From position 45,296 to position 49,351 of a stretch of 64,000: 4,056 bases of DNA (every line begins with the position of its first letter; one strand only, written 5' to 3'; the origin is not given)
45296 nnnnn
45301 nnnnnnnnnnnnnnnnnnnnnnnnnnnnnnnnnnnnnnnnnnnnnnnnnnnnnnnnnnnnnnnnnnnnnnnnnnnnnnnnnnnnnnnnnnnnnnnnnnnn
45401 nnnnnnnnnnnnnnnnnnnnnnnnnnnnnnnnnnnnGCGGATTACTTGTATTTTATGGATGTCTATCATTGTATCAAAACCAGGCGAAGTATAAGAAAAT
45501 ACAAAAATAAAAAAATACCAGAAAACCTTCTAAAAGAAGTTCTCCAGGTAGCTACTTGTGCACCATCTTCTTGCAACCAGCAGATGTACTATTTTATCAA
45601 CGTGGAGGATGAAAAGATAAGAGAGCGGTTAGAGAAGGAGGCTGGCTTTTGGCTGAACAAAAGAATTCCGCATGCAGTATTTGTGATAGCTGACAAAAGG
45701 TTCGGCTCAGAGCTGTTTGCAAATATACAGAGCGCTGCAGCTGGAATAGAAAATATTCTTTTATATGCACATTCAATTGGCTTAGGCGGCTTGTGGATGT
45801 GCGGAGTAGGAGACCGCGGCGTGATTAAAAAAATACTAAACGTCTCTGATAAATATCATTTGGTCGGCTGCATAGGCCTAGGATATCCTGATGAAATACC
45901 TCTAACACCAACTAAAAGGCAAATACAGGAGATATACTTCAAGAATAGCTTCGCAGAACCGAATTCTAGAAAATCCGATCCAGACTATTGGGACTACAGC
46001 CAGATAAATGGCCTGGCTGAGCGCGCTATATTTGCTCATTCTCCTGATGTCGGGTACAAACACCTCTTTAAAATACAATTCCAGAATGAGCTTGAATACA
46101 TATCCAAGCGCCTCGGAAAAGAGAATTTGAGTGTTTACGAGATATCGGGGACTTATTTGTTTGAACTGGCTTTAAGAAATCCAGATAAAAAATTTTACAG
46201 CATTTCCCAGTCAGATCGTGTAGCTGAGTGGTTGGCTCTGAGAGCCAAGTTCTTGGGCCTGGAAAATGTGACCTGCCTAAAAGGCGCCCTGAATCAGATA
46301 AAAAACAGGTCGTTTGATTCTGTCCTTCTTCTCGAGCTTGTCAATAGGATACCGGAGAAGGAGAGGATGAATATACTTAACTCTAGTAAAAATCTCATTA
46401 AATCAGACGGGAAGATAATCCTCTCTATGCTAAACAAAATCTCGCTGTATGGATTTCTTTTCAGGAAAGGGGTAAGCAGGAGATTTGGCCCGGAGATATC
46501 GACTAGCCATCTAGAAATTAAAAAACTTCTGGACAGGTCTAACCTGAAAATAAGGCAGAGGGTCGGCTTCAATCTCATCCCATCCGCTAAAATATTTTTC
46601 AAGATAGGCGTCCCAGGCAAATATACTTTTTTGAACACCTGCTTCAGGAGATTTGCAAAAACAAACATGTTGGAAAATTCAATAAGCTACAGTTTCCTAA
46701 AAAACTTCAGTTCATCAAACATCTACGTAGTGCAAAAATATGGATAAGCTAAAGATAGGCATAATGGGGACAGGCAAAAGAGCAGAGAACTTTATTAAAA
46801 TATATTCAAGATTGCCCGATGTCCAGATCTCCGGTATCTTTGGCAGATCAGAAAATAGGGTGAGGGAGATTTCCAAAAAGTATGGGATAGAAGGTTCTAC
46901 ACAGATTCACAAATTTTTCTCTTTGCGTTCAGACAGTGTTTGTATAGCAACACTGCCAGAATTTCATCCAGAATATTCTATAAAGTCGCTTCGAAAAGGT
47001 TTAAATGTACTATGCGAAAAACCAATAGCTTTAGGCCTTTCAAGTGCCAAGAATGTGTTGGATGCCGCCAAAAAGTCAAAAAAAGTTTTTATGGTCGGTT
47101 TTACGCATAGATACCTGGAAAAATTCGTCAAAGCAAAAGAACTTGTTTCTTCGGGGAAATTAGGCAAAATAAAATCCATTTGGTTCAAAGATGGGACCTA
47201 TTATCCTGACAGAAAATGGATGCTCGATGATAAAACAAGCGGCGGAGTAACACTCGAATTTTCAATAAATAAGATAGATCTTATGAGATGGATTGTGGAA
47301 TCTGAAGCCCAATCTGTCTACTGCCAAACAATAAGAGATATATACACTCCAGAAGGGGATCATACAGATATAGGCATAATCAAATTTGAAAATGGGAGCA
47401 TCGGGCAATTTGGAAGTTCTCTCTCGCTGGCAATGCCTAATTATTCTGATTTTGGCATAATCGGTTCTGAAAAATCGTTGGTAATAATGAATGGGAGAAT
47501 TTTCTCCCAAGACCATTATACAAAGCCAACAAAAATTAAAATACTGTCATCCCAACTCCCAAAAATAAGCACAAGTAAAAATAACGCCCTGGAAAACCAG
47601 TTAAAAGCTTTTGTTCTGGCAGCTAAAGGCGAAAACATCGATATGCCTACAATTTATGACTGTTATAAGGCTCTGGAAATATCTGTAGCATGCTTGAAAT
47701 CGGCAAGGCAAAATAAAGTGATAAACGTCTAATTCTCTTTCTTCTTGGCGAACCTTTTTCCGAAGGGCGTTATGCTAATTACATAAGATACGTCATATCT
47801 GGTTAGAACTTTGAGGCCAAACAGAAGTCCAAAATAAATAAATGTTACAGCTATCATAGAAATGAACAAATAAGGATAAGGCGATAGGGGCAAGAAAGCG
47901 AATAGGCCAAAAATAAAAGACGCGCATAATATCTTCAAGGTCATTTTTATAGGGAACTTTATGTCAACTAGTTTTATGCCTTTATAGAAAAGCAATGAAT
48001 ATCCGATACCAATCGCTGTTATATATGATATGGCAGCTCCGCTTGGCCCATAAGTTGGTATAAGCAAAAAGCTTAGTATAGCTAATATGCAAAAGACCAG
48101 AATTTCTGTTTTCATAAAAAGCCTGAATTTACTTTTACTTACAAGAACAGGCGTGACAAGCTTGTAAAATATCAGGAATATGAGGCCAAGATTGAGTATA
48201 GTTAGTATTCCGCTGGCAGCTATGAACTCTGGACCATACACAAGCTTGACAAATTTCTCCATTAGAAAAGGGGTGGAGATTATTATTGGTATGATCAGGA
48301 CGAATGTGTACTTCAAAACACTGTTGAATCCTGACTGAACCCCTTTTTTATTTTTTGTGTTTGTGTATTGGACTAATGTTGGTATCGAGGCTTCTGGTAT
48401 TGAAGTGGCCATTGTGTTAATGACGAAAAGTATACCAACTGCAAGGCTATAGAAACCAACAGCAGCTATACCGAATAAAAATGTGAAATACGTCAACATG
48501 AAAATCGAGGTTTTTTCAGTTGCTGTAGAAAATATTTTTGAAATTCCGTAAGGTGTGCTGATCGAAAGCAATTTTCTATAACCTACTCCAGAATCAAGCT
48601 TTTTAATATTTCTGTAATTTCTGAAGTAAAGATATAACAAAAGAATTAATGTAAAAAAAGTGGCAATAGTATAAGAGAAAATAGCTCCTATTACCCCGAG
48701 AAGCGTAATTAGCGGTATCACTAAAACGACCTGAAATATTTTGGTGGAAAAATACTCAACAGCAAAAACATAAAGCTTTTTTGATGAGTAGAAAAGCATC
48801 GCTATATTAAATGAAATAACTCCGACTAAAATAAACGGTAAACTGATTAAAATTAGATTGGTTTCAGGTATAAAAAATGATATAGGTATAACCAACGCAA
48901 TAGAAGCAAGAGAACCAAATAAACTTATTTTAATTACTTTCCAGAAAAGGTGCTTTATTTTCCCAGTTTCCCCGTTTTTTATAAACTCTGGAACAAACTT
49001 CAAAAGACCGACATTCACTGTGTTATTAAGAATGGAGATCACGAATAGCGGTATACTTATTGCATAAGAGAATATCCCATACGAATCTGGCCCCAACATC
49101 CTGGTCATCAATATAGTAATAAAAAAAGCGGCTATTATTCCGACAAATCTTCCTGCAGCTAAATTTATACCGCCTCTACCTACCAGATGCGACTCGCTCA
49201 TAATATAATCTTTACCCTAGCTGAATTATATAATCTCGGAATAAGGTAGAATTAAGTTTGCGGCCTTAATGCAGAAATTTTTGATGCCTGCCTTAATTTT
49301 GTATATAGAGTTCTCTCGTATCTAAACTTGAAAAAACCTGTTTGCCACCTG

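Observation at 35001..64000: Large surface-glycan (agl-like) island of about 29 kb with AglH, AglB (WWDPG variant), multiple GT-C, GT4 and GT2 transferases and five methyltransferases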

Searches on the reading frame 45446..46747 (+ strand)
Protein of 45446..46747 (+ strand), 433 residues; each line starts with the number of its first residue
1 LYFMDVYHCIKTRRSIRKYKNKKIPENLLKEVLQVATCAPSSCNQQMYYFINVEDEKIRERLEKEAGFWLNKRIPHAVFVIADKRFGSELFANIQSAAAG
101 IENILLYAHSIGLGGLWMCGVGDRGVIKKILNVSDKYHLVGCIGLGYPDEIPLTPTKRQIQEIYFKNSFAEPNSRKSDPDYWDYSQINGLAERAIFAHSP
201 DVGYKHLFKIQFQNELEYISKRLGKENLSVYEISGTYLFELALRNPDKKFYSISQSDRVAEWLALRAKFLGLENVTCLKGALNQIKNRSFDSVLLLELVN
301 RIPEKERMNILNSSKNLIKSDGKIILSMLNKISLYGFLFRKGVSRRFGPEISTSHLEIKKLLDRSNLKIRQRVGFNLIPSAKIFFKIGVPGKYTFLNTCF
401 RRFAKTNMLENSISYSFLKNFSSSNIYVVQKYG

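Call 3: search_protein_families(library=pfam, proteins=[window:45446-46747:+], max_evalue=0.01)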
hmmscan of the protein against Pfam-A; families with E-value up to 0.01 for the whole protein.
window:45446-46747:+ (433 aa): 4 families
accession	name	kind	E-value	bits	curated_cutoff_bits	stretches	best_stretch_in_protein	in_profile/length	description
PF00881.29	Nitroreductase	-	2.9e-22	80.1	23.5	2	10-67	1-58/167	Nitroreductase family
PF14512.11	TM1586_NiRdase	-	2.2e-11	44.2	27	1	6-34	2-30/215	Putative TM nitroreductase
PF13847.12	Methyltransf_31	-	7.2e-05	23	27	1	235-330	15-113/145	Methyltransferase domain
PF08242.18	Methyltransf_12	-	0.0062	17.7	30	0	234-324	7-98/98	Methyltransferase domain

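Call 22: search_protein_families(library=ncbifam, proteins=[window:45446-46747:+], max_evalue=0.001)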
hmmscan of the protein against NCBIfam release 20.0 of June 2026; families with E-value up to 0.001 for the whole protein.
window:45446-46747:+ (433 aa): 7 families
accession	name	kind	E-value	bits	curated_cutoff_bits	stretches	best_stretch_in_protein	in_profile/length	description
TIGR02476.1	BluB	equivalog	2.3e-16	59.8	150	2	5-62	8-65/205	5,6-dimethylbenzimidazole synthase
NF008033.1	PRK10765.1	equivalog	3.3e-14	52.9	223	1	6-171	4-183/240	oxygen-insensitive NADPH nitroreductase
NF009810.0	PRK13294.1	equivalog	1.6e-08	33.9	304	0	10-63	258-311/449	coenzyme F420-0:L-glutamate ligase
TIGR03553.1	F420_FbiB_CTERM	equivalog_domain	3.5e-07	30.2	249.55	0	10-63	3-56/194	F420 biosynthesis protein FbiB, C-terminal domain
NF003768.0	PRK05365.1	equivalog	1.8e-05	24.3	152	1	11-66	19-74/200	malonic semialdehyde reductase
NF008275.0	PRK11053.1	equivalog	3.6e-05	23.3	227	1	4-71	1-71/217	oxygen-insensitive NAD(P)H nitroreductase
TIGR01983.1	UbiG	equivalog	0.00041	19.7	102.95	0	266-331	90-156/228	bifunctional 2-polyprenyl-6-hydroxyphenol methylase/3-demethylubiquinol 3-O-methyltransferase UbiG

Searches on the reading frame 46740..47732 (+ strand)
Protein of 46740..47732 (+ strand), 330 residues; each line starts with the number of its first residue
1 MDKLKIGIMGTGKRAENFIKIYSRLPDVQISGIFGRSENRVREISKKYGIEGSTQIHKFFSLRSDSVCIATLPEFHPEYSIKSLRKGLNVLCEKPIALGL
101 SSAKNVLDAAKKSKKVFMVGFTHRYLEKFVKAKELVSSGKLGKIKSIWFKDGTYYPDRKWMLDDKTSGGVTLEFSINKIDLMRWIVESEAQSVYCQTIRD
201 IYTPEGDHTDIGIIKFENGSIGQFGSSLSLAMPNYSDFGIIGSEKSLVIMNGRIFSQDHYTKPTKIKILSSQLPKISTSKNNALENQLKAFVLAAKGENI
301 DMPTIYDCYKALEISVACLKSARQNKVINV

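Call 3: search_protein_families(library=pfam, proteins=[window:46740-47732:+], max_evalue=0.01)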
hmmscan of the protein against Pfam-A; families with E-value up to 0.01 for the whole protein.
window:46740-47732:+ (330 aa): 3 families
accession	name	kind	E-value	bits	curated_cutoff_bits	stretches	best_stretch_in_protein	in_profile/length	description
PF01408.29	GFO_IDH_MocA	-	1.4e-21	77.9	24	1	4-121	1-120/120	Oxidoreductase family, NAD-binding Rossmann fold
PF22725.1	GFO_IDH_MocA_C3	-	1.3e-17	64.3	27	1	129-247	1-123/124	GFO/IDH/MocA C-terminal domain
PF02894.22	GFO_IDH_MocA_C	-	1e-15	58.6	22.9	1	133-329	1-217/218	Oxidoreductase family, C-terminal alpha/beta domain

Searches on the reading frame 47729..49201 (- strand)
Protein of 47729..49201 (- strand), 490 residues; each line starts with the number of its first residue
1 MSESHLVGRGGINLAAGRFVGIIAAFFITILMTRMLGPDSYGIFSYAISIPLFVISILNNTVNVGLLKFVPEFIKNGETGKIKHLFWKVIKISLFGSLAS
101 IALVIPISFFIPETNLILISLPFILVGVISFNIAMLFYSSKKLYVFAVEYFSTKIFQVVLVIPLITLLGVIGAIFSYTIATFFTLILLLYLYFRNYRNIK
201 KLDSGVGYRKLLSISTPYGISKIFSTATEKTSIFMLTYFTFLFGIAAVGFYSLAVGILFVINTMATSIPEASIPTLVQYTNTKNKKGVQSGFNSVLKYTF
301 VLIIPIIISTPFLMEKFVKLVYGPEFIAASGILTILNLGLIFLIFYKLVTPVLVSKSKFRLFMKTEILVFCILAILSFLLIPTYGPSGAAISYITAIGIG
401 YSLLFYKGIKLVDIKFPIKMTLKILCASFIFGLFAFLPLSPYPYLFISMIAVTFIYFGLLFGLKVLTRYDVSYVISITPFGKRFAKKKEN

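Call 4: search_protein_families(library=pfam, proteins=[window:47729-49201:-], max_evalue=0.01)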
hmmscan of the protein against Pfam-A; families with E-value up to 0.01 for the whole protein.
window:47729-49201:- (490 aa): 2 families
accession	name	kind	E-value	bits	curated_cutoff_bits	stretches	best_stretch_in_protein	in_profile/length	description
PF01943.22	Polysacc_synt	-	4.2e-15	56.3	28.2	1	8-279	2-273/274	Polysaccharide biosynthesis protein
PF01554.23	MatE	-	0.0048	17.1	24.9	1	223-375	3-156/161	MatE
